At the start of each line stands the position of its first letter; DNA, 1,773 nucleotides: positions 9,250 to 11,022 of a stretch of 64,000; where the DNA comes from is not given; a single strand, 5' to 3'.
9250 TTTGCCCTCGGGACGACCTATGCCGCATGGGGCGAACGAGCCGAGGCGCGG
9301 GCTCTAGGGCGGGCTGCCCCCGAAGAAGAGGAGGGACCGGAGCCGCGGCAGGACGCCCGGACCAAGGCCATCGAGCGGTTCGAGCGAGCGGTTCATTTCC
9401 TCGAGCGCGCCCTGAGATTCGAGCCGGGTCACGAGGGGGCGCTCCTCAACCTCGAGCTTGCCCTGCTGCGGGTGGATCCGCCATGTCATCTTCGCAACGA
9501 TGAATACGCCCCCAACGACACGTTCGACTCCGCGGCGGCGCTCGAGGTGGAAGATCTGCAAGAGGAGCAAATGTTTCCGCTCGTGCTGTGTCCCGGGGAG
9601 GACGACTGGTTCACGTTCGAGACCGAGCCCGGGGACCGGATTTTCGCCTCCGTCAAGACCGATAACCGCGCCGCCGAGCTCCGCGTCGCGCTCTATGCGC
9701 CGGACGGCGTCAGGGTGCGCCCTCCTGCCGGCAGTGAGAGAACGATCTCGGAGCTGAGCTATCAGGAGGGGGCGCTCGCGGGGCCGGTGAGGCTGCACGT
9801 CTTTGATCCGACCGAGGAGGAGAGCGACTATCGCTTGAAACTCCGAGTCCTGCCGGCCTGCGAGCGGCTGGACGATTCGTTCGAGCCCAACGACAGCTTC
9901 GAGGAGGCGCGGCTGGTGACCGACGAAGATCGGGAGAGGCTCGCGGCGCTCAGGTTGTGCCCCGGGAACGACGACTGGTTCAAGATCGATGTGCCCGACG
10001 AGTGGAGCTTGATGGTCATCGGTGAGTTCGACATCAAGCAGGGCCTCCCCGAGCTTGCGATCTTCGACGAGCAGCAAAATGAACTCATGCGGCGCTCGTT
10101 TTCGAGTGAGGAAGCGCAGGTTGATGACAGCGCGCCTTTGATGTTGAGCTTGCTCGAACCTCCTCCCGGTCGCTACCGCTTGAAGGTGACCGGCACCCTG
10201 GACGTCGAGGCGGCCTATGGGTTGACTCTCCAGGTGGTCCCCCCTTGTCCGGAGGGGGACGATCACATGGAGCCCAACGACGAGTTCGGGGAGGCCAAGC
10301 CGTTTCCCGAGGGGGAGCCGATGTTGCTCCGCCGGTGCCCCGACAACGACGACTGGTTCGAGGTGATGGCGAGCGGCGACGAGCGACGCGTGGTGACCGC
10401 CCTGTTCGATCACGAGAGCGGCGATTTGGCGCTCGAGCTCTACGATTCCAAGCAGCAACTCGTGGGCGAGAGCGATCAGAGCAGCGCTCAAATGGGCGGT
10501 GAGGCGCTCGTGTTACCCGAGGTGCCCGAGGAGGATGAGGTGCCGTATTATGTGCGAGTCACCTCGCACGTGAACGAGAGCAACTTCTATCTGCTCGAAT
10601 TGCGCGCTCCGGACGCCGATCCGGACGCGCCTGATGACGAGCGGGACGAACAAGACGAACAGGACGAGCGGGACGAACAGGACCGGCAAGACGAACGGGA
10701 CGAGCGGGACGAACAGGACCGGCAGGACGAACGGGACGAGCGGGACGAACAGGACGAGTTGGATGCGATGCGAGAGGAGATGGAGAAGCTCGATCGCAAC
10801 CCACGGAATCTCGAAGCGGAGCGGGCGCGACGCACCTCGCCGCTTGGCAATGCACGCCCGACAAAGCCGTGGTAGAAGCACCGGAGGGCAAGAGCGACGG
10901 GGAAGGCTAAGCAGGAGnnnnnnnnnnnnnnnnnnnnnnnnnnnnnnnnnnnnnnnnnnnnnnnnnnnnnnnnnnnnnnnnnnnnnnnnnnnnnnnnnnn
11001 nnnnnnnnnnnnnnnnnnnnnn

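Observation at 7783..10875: Giant BatB-like protein fusing VWA, TPR (BatC-like), three PPC beta-sandwich domains and an acidic (DERDEQ)n tail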

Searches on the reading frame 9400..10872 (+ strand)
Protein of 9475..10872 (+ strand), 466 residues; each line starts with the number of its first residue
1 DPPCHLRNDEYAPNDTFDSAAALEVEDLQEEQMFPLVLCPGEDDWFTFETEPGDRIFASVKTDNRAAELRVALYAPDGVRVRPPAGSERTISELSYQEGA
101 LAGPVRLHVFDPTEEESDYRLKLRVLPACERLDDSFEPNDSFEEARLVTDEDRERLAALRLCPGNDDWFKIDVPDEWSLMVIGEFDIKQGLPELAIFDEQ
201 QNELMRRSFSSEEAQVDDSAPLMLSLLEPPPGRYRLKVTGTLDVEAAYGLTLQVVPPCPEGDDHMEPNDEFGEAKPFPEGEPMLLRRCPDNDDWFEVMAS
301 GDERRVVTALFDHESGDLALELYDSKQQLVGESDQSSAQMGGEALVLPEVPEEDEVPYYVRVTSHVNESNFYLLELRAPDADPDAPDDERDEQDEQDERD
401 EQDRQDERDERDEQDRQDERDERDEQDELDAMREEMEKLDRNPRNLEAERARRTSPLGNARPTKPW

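Call 12: search_protein_families(library=pfam, proteins=[window:9475-10872:+], max_evalue=10)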
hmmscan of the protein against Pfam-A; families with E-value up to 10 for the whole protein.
seq(466 aa): 3 families
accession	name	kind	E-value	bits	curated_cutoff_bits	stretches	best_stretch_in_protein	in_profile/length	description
PF13299.11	CPSF100_C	-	1.7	9.2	24.1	1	391-448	32-89/163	Cleavage and polyadenylation factor 2 C-terminal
PF20234.3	DUF6591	-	1.9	8.6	27.1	1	358-437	77-150/228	Family of unknown function (DUF6591)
PF02724.19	CDC45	-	3.8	6.1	34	1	379-445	129-195/624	CDC45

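Call 13: search_solved_structures(query=window:9475-10611:+, max_evalue=10, show_alignments=3)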
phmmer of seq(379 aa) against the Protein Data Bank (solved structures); distinct sequences matched with E-value up to 10: 0.

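Call 14: find_homologous_proteins(query=window:9475-10611:+, max_evalue=0.001)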
Query seq(379 aa) (379 aa): 8 proteins with E <= 0.001 among 8000 candidates.
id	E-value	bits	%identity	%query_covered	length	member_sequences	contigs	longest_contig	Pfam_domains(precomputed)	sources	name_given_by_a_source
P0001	2.0e-42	164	33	100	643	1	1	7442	PF14559.13,PF00515.35,PF13432.13,PF07719.24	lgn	-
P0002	3.9e-40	156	32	100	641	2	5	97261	PF14559.13,PF13414.13,PF00515.35,PF13432.13,PF07719.24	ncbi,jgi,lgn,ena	-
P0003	1.4e-39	154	32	100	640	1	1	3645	PF14559.13,PF13414.13,PF00515.35,PF13432.13,PF07719.24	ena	-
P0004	3.4e-25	107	29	85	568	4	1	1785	PF04151.22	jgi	jgi:hypothetical protein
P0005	1.6e-18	85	28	81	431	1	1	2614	PF04151.22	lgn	-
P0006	4.1e-18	84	26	87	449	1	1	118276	PF04151.22,PF23759.2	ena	-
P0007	1.0e-17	82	27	87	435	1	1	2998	PF04151.22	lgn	-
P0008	5.4e-16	77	29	96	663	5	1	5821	PF04151.22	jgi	-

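Call 19: search_protein_families(library=pfam, proteins=[P0001, P0002, P0004, P0005, P0006, P0007, P0008], max_evalue=0.1)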
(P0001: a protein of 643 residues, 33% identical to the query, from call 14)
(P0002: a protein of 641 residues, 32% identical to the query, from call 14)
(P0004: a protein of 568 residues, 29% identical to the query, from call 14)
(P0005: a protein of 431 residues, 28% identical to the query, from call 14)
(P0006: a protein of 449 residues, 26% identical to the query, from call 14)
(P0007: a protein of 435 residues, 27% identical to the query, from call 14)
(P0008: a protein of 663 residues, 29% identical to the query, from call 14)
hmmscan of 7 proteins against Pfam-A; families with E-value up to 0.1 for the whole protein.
P0001 (643 aa): 11 families
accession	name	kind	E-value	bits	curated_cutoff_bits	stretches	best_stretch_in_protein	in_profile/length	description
PF13432.12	TPR_16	-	5.4e-09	36.8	32.7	1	28-89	2-63/65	Tetratricopeptide repeat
PF14559.12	TPR_19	-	1.2e-08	35.6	25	1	34-88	2-56/68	Tetratricopeptide repeat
PF07719.23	TPR_2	-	5.4e-08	32.8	27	1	57-88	1-32/34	Tetratricopeptide repeat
PF00515.34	TPR_1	-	3.5e-07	30.2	27.8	1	58-88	2-32/34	Tetratricopeptide repeat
PF13414.12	TPR_11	-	6.5e-05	23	26.8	1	30-68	1-39/42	TPR repeat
PF13428.12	TPR_14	-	0.00038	21.3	23.5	1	31-65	9-43/44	Tetratricopeptide repeat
PF13181.12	TPR_8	-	0.00043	20.7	25.7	0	58-88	2-32/34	Tetratricopeptide repeat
PF20308.4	TPR-S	-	0.00096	20.1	27.6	1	39-136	2-91/102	Tetratricopeptide Repeats-Sensor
PF13431.12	TPR_17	-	0.0024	18.4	24.4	0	53-77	9-33/34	Tetratricopeptide repeat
PF13424.12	TPR_12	-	0.047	14.3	30.1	1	38-87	18-75/77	Tetratricopeptide repeat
PF09766.14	FmiP_Thoc5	-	0.069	12.8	29.4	0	548-616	181-240/362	Fms-interacting protein/Thoc5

P0002 (641 aa): 13 families
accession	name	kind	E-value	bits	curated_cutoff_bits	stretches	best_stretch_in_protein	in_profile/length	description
PF07719.23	TPR_2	-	2.1e-10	40.3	27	1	57-88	1-32/34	Tetratricopeptide repeat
PF13432.12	TPR_16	-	6e-10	39.8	32.7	1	28-89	2-63/65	Tetratricopeptide repeat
PF00515.34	TPR_1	-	8.1e-10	38.5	27.8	1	58-88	2-32/34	Tetratricopeptide repeat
PF14559.12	TPR_19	-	1.3e-09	38.6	25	1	35-88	3-56/68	Tetratricopeptide repeat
PF13414.12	TPR_11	-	1.6e-06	28.1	26.8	1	30-67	1-38/42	TPR repeat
PF13181.12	TPR_8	-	2.7e-05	24.4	25.7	1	58-88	2-32/34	Tetratricopeptide repeat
PF13428.12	TPR_14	-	2.8e-05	24.8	23.5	2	34-64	12-42/44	Tetratricopeptide repeat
PF13424.12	TPR_12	-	0.00057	20.5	30.1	1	34-87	14-75/77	Tetratricopeptide repeat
PF20308.4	TPR-S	-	0.0017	19.4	27.6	1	38-136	1-91/102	Tetratricopeptide Repeats-Sensor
PF13431.12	TPR_17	-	0.0061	17.2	24.4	0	51-77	7-33/34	Tetratricopeptide repeat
PF13371.12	TPR_9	-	0.03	14.7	35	0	37-88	9-60/73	Tetratricopeptide repeat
PF04151.21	PPC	-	0.033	15.5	25.9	0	189-239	2-40/70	Bacterial pre-peptidase C-terminal domain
PF07721.20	TPR_4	-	0.063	14.4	27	0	57-80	1-24/26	Tetratricopeptide repeat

P0004 (568 aa): 1 family
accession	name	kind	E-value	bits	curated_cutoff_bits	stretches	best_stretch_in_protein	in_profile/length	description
PF04151.21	PPC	-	3.4e-11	44.3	25.9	1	115-182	2-69/70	Bacterial pre-peptidase C-terminal domain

P0005 (431 aa): 2 families
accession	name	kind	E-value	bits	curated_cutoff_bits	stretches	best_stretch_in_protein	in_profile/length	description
PF04151.21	PPC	-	5.8e-12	46.7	25.9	2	100-165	3-70/70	Bacterial pre-peptidase C-terminal domain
PF06474.18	LPAM_MltD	-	0.0013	19.3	24.8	1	3-20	15-32/34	MltD lipid attachment motif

P0006 (449 aa): 4 families
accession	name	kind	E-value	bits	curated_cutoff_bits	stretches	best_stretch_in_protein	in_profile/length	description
PF04151.21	PPC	-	2.6e-22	79.9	25.9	4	357-423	2-70/70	Bacterial pre-peptidase C-terminal domain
PF23759.1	GBD_T9SS_assoc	-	5.9e-06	27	27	0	115-185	43-106/116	Galactose binding domain-like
PF10528.15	GLEYA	-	0.0043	17.8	26.2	0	393-423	46-76/91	GLEYA domain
PF18962.6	Por_Secre_tail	-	0.023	15.4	27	0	4-62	5-64/75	Secretion system C-terminal sorting domain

P0007 (435 aa): 1 family
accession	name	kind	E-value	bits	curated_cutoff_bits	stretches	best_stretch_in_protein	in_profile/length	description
PF04151.21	PPC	-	7.1e-17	62.5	25.9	2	345-411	1-69/70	Bacterial pre-peptidase C-terminal domain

P0008 (663 aa): 3 families
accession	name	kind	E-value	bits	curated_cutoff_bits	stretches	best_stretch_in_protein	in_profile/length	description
PF04151.21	PPC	-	3.9e-23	82.5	25.9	3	204-270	1-69/70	Bacterial pre-peptidase C-terminal domain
PF11974.14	bMG3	-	0.057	13.8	34.9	0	228-270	28-75/103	Bacterial alpha-2-macroglobulin MG3 domain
PF01105.29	EMP24_GP25L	-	0.077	13.5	25.9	0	214-284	20-97/182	emp24/gp25L/p24 family/GOLD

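Call 20: find_encoding_contigs(protein=P0002, flank=10000, max_places=4)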
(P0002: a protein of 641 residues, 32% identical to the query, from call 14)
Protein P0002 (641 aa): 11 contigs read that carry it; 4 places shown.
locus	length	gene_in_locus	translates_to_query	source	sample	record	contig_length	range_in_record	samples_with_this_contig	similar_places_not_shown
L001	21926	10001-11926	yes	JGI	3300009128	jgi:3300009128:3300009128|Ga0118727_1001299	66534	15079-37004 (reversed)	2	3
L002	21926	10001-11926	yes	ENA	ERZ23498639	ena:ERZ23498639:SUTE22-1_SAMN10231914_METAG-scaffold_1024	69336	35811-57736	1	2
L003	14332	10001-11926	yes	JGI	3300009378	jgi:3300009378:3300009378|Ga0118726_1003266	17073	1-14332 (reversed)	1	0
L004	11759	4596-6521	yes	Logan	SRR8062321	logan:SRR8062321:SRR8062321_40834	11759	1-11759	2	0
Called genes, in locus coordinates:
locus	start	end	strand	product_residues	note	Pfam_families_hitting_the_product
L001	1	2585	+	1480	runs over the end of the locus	PF11617:Cu-binding_MopE, PF02412:TSP_3, PF11617:Cu-binding_MopE (weak)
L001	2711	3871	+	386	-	PF13462:Thioredoxin_4, PF01323:DSBA, PF13743:Thioredoxin_5 (weak)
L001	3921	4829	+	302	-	PF00140:Sigma70_r1_2 (weak), PF04542:Sigma70_r2, PF04545:Sigma70_r4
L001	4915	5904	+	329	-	PF00493:MCM (weak), PF20030:bpMoxR, PF07726:AAA_3, PF07728:AAA_5, PF17863:AAA_lid_2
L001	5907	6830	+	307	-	PF01882:DUF58, PF13519:VWA_2 (weak)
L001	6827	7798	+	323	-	-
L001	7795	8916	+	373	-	PF00092:VWA (faint), PF13519:VWA_2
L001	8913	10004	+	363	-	PF00092:VWA, PF13519:VWA_2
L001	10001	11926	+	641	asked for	PF00515:TPR_1 (faint), PF07719:TPR_2 (faint), PF13414:TPR_11 (faint), PF13432:TPR_16, PF14559:TPR_19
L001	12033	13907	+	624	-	PF13584:BatD (weak)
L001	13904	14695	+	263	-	PF07719:TPR_2 (faint), PF13432:TPR_16 (weak)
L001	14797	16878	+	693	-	PF00884:Sulfatase, PF01663:Phosphodiest, PF02995:DUF229 (faint), PF16347:SGSH_C (faint)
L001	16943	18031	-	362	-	-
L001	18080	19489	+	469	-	PF00932:LTD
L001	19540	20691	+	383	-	PF21926:FeeM, PF00027:cNMP_binding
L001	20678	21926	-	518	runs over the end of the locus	PF04055:Radical_SAM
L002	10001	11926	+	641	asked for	PF00515:TPR_1 (faint), PF07719:TPR_2 (faint), PF13414:TPR_11 (faint), PF13432:TPR_16, PF14559:TPR_19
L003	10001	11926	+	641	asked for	PF00515:TPR_1 (faint), PF07719:TPR_2 (faint), PF13414:TPR_11 (faint), PF13432:TPR_16, PF14559:TPR_19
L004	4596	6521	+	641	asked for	PF00515:TPR_1 (faint), PF07719:TPR_2 (faint), PF13414:TPR_11 (faint), PF13432:TPR_16, PF14559:TPR_19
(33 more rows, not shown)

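Call 23: predict_structure(alignment_id=A1)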
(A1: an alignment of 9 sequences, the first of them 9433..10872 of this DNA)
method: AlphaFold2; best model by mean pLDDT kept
length: 480 residues; sequences in the alignment: 9
mean_pLDDT: 76.9   pTM: 0.55
mean pLDDT of the five models: 76.9, 66.8, 66.8, 66.1, 66.0
residues with pLDDT >= 90: 111; 70-90: 230; 50-70: 92; < 50: 47
segments of 3 or more residues with pLDDT < 50: 1-14, 99-105, 395-406, 472-480
pLDDT, mean of each block of 10 residues (from residue 1): 44 54 82 83 60 88 81 74 84 71 48 72 87 81 65 88 74 76 86 85 81 91 64 72 83 74 81 68 92 83 90 83 83 94 90 76 83 92 87 55 51 83 93 94 90 72 59 44
secondary structure, 60 per line:
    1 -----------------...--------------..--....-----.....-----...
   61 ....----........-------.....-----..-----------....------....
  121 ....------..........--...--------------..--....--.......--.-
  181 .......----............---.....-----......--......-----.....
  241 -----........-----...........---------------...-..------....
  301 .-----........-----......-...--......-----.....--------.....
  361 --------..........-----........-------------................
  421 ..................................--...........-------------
elements in order: H39-42 E48-52 E58-64 E69-76 E84-88 E107-110 E117-124 E131-140 H164-167 E170-176 E181-187 E192-203 E207-211 E217-222 H225-230 E236-240 E246-253 E259-269 E297-301 E307-314 E320-325 E332-337 E343-347 E356-360 E369-378 E384-391 H405-454 H457-467

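Call 29: fold_search(model_id=the predicted structure, library=pdb)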
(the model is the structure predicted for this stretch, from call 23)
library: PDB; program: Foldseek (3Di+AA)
matches with E <= 10: 1746; with E <= 0.001: 121
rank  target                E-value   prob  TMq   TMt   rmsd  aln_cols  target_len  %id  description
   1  5iku                  3.3e-09  1.00  0.20  0.39  12.3       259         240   14  Crystal structure of the Hathewaya histolytica ColG tandem collagen-binding domain s3as3b in the presence of calcium at  (released 2017-03-15)
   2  4w8j                  8.7e-09  1.00  0.17  0.09  26.4       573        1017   10  Structure of the full-length insecticidal protein Cry1Ac reveals intriguing details of toxin packaging into in vivo form (released 2014-09-17)
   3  9h99                  9.2e-09  1.00  0.16  0.08  26.5       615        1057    9  Native structure of the full-length pesticidal protein Cry1Ca18 at pH7, from crystals formed in vivo (released 2025-11-12)
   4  8zj4_A                9.2e-09  1.00  0.15  0.13  20.6       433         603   10  trypsinogen-EP-N619A (released 2025-05-21)
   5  8ziy_A                1.1e-08  1.00  0.17  0.14  21.8       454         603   10  trypsinogen-EP-E574A (released 2025-05-21)
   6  9qxq                  2.3e-08  1.00  0.17  0.08  27.0       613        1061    9  native structure of full-length pesticidal protein Cry1Ca18 at pH9, from crystals formed in vivo (released 2026-02-11)
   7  8w7n                  2.8e-08  1.00  0.17  0.09  27.5       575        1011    8  Crystal structure of the in-cell Cry1Aa purified from Bacillus thuringiensis (released 2024-03-06)
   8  8zi4_A                6.3e-08  1.00  0.15  0.13  22.6       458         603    9  Cryo-EM structure of wtEP-trypsinogen (released 2025-05-21)
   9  3kq4_B                7.0e-08  1.00  0.15  0.16  16.8       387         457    9  Structure of Intrinsic Factor-Cobalamin bound to its receptor Cubilin (released 2010-03-09)
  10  9h9a                  1.2e-07  1.00  0.16  0.07  28.8       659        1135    8  native structure of the full-length pesticidal protein Cry8Ba2, from crystals formed in vivo (form 1) (released 2025-12-03)
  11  8h3u_A                1.8e-07  1.00  0.17  0.14  20.6       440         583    9  Inhibitor-bound EP, polyA model (released 2022-11-23)
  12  5b4x_C                2.4e-07  1.00  0.16  0.13  19.6       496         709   10  Crystal structure of the ApoER2 ectodomain in complex with the Reelin R56 fragment (released 2017-04-26)
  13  8kcx_A                2.7e-07  1.00  0.18  0.16  12.2       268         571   10  Cryo-EM structure of human SIDT1 (released 2024-06-12)
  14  8kcw_A                5.9e-07  1.00  0.17  0.14  12.7       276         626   11  Cryo-EM structure of human SIDT1 bound to cholesterol (released 2024-06-12)
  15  2qqk_A                1.2e-06  0.98  0.13  0.12  18.2       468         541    8  Neuropilin-2 a1a2b1b2 Domains in Complex with a Semaphorin-Blocking Fab (released 2007-11-20)
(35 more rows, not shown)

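Call 47: find_related_loci(query=A3, collection=genome_contigs, flank=10000)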
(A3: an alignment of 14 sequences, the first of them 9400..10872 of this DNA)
Query A3 (491 aa) in genome_contigs; peptide patterns used: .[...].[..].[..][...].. (x = any residue, [..] = any of these).
58 stretches matched a pattern; 25 encode a relative of the query (tblastn E <= 1e-3); 25 distinct loci.
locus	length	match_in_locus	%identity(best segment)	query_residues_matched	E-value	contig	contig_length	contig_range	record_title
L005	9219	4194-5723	36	1-481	1e-76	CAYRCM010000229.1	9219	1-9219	MAG TPA_asm: uncultured Myxococcales bacterium isolate binchicken_co66_105 genome assembly, contig: NODE_11131_length_92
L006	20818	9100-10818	34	1-491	9e-72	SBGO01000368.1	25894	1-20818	MAG: Deltaproteobacteria bacterium isolate M1802 scaffold_266_1, whole genome shotgun sequence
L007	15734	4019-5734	33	1-491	2e-69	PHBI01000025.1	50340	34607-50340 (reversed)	MAG: Deltaproteobacteria bacterium HGW-Deltaproteobacteria-14 08E140C01_z5_2013_Ig3399_v2_scaffold_660, whole genome sho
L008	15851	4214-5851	33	1-491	2e-67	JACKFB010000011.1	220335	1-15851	MAG: Deltaproteobacteria bacterium isolate HK-STAS-MYXO-49 HK-STAS-MYXO-49_11, whole genome shotgun sequence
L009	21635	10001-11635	31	1-491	4e-63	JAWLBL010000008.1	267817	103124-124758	MAG: Myxococcota bacterium isolate 15dZY3.bin.102 NODE_75_length_267817_cov_85.164214, whole genome shotgun sequence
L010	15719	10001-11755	31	1-491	1e-58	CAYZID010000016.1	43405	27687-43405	MAG TPA_asm: uncultured Myxococcales bacterium isolate binchicken_co64_124 genome assembly, contig: NODE_509_length_4340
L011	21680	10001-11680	34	1-491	2e-58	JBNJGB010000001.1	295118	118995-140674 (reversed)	MAG: Myxococcota bacterium isolate Y22_60dBSe2.bin.152 NODE_12_length_295118_cov_19.596853, whole genome shotgun sequenc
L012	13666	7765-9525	29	1-491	1e-53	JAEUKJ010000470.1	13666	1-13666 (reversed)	MAG: Deltaproteobacteria bacterium isolate new MAG-92 k141_4367680, whole genome shotgun sequence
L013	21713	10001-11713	31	1-491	2e-52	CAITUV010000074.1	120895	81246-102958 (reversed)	MAG: uncultured Myxococcales bacterium isolate LaPlata_bin-3248 genome assembly, contig: bin-3248:74/88, whole genome sh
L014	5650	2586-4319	30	1-491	6e-52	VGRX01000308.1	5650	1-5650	MAG: Deltaproteobacteria bacterium isolate K_DeepCast_100m_m2_324 K_DeepCast_100m_m2_324_Ga0194127_10022549, whole genom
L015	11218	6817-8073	32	1-408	5e-48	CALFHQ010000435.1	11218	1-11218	MAG TPA_asm: uncultured proteobacterium isolate ERR2206789_bin.10_CONCOCT_v1.1_MAG genome assembly, contig: ERZ890810.14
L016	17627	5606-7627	29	1-491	2e-42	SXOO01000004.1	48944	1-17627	MAG: Proteobacteria bacterium isolate F1-120-MAGs227 F1-120__c3840, whole genome shotgun sequence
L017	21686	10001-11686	37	1-491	6e-42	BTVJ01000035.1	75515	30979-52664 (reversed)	MAG: Myxococcales bacterium AMX-MBFR-64 DNA, sequence035, whole genome shotgun sequence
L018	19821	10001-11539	30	2-491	6e-42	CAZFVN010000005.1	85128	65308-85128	MAG TPA_asm: uncultured Myxococcales bacterium isolate SRP077602_co5_559 genome assembly, contig: NODE_1033_length_85128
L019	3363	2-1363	32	23-491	4e-41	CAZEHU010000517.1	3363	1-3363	MAG TPA_asm: uncultured Myxococcales bacterium isolate SRP167671_co2_188 genome assembly, contig: NODE_30978_length_3363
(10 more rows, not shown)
